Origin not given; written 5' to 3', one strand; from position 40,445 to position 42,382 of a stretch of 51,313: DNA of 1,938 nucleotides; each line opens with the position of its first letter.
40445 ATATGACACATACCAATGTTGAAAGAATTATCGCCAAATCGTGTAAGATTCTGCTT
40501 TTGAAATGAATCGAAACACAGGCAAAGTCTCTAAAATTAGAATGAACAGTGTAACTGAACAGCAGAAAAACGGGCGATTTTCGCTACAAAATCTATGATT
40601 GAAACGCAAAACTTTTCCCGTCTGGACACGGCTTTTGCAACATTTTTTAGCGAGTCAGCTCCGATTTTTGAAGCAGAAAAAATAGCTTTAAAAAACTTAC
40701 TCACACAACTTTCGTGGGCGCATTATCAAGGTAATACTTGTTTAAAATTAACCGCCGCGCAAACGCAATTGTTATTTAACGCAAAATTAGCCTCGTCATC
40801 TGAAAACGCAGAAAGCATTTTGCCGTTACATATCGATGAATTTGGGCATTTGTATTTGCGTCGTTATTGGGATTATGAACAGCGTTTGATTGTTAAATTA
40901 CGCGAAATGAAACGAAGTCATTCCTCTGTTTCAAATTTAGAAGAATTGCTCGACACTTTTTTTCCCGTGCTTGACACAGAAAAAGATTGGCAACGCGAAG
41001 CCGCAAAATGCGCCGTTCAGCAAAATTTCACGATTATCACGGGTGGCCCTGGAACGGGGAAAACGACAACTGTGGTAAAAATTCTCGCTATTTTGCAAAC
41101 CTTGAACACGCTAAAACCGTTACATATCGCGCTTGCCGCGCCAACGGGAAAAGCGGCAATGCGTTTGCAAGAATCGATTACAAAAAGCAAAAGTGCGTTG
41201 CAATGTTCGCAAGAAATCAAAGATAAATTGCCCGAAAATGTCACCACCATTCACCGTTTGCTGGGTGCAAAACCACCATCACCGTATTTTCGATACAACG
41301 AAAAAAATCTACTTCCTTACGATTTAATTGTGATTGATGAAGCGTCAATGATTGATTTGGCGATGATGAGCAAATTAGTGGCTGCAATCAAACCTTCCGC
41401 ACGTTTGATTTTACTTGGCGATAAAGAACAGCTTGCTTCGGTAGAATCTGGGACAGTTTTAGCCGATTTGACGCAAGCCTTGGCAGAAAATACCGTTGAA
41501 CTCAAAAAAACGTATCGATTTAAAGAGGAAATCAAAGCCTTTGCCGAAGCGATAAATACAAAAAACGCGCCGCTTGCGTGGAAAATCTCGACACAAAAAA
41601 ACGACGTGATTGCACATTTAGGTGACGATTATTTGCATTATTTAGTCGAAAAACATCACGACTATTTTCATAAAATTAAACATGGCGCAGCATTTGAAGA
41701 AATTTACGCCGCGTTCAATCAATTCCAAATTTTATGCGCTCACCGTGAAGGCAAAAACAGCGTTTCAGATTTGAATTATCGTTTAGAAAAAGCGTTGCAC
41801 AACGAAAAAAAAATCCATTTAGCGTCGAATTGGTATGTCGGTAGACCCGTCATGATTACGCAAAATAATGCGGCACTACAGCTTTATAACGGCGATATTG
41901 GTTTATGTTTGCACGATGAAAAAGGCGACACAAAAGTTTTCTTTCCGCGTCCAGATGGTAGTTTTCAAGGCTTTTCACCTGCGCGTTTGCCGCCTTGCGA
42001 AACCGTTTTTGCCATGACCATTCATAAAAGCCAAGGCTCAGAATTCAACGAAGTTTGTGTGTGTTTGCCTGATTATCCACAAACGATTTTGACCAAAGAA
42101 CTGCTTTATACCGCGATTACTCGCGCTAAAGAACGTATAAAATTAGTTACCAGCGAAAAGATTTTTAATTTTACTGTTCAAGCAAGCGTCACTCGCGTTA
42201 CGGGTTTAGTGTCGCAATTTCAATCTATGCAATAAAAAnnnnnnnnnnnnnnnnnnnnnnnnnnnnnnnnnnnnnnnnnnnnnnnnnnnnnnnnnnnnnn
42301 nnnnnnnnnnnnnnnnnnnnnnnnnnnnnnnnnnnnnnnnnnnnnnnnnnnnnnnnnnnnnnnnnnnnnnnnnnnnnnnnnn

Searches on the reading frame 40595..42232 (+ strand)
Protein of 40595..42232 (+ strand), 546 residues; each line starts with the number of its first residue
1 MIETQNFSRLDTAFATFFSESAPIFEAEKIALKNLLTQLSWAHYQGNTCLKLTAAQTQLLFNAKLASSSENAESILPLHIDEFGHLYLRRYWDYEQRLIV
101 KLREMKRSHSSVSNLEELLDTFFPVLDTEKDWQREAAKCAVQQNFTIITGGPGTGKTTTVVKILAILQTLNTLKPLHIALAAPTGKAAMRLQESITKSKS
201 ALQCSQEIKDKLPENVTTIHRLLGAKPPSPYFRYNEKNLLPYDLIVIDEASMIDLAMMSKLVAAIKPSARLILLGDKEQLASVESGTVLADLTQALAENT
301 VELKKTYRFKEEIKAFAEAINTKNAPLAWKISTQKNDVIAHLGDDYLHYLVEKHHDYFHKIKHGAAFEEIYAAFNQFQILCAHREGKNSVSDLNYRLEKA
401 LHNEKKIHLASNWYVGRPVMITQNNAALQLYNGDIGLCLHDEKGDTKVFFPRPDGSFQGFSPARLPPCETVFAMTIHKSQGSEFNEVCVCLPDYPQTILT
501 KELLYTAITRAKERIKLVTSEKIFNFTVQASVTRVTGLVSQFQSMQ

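Call 6: search_protein_families(library=pfam, proteins=[window:40595-42232:+], max_evalue=0.01)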
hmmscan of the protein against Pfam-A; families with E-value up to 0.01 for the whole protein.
window:40595-42232:+ (546 aa): 18 families
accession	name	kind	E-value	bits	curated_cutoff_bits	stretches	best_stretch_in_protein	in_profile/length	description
PF13245.12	AAA_19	-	3.3e-36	124.9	25.1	1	133-283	1-132/134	AAA domain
PF13604.12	AAA_30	-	1.5e-32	113.4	27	1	133-334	6-182/191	AAA domain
PF01443.25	Viral_helicase1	-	2.1e-15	57.6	21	2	473-519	179-228/228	Viral superfamily 1 RNA helicase core domain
PF13538.12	UvrD_C_2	-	3.6e-13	49.6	27.4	1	471-515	2-49/52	UvrD-like helicase C-terminal domain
PF13086.12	AAA_11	-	7.2e-13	49.3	27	2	132-197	5-74/257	AAA domain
PF18335.7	SH3_13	-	3.1e-10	40.1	41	1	393-447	1-60/65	ATP-dependent RecD-like DNA helicase SH3 domain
PF05127.21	NAT10_TcmA_helicase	-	9.3e-10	39.1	22.7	1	147-264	1-112/176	RNA cytidine acetyltransferase NAT10/TcmA, helicase domain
PF09848.15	SLFN-g3_helicase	-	8.9e-08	32.2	24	1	146-363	4-208/354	Schlafen group 3, DNA/RNA helicase domain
PF00580.27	UvrD-helicase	-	5.3e-07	30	23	1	133-224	5-87/271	UvrD/REP helicase N-terminal domain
PF13361.12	UvrD_C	-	4.7e-06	26.7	25.6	1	469-520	285-348/350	UvrD-like helicase C-terminal domain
PF13401.12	AAA_22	-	2.4e-05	25.1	27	1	142-265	4-108/130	AAA domain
PF02689.20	Herpes_Helicase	-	9.3e-05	21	27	0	472-517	731-774/808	Helicase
PF20720.3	nSTAND3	-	0.00047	20.3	27.2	1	134-165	8-39/155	Novel STAND NTPase 3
PF02562.22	PhoH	-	0.00082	19.4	27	0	132-187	8-61/205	PhoH-like protein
PF00270.35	DEAD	-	0.00085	19.5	26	1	132-254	3-130/167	DEAD/DEAH box helicase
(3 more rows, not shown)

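Call 7: search_protein_families(library=ncbifam, proteins=[window:40595-42232:+], max_evalue=0.01)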
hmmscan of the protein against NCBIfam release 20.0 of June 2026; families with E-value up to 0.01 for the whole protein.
window:40595-42232:+ (546 aa): 15 families
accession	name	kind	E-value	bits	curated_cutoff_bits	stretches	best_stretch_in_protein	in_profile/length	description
TIGR01447.1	recD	equivalog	1.6e-150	502.6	310.15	1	24-540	49-595/597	exodeoxyribonuclease V subunit alpha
NF008127.0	PRK10875.1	equivalog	1.1e-143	480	671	2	61-295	91-323/619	exodeoxyribonuclease V subunit alpha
TIGR01448.2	helicase_RecD2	equivalog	2.5e-89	300.3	500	1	36-531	211-700/713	SF1B family DNA helicase RecD2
TIGR02768.1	TraA_Ti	equivalog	3.3e-22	78.6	590.45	1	238-526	443-722/751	Ti-type conjugative transfer relaxase TraA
TIGR00376.1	TIGR00376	hypoth_equivalog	7.4e-13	47.8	348.9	1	112-198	146-225/639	IGHMBP2 family helicase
NF010402.0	PRK13826.1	subfamily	2.2e-10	39.1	1317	1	244-313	471-539/1102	Dtr system oriT relaxase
NF010464.0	PRK13889.1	subfamily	2.2e-08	32.5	1015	1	240-517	432-699/992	conjugal transfer relaxase TraA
NF010263.0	PRK13709.1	equivalog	4.5e-07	27.5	2212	1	89-314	934-1137/1752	conjugative transfer relaxase/helicase TraI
TIGR02760.1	TraI_TIGR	equivalog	2.3e-06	25.3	929.85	1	128-324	1019-1198/1960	conjugative transfer relaxase/helicase TraI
NF040671.1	PLuB_AAA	exception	5.1e-05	20.8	999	1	217-285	940-1004/1256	PLuB system helicase-like protein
NF008743.0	PRK11773.1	equivalog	0.00025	19.5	965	1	125-198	6-77/720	DNA helicase II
TIGR03499.1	FlhF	equivalog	0.00037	20.6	174.15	1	95-165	157-220/286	flagellar biosynthesis GTPase FlhF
NF008276.0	PRK11054.1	equivalog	0.0013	17.3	543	0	501-521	643-663/684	DNA helicase IV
TIGR01075.1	uvrD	equivalog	0.0044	15.4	1144.45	0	125-197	1-71/715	DNA helicase II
NF006308.0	PRK08508.1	equivalog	0.0047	16.2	377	0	112-217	117-222/279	biotin synthase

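Call 76: search_protein_families(library=padloc, proteins=[window:40595-42232:+], max_evalue=0.001)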
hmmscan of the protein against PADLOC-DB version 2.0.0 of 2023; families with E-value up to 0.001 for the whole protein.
window:40595-42232:+ (546 aa): 26 families (the best 25 are shown)
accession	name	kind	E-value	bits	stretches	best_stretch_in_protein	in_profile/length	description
PDLC05064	PDC-S68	-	2.7e-54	182.4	2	137-310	694-857/1273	-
PDLC01734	typeIV_RecD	-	1.8e-44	150.1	1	87-528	295-725/763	RecD_0_IVD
PDLC05065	PDC-S68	-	1.8e-44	149.9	2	87-304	552-765/1221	-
PDLC05066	PDC-S68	-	3.4e-41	139.3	2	133-308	583-750/1202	-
PDLC01148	RecD_like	-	9.1e-34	114.8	2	132-322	317-486/719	RecD/Tra ATPase fused to N-terminal HHH domain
PDLC05035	PDC-S53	-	3.2e-28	96.3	2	61-344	432-679/900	-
PDLC04476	PDC-M16A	-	5.1e-19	66.1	2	146-253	28-128/691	-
PDLC04475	PDC-M16A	-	1.5e-14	51.5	2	472-527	436-493/721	-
PDLC02350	AbiO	-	1.3e-12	45.2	1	234-326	251-345/468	AbiO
PDLC02372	Nhi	-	6.1e-12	42.9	1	140-322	198-343/470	-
PDLC00122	GajB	-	6e-11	39.9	1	472-533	424-486/502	UrvD helicase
PDLC04472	PDC-M16A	-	2.2e-10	37.5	1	472-523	650-703/930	-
PDLC00104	GajB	-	1.5e-08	31.9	1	468-521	501-565/574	UrvD helicase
PDLC03920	MkoA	-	1.7e-08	31.2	0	116-205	607-696/1112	-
PDLC01087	C3a187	-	2.1e-07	28.2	1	470-520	497-544/559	NERD+UvrD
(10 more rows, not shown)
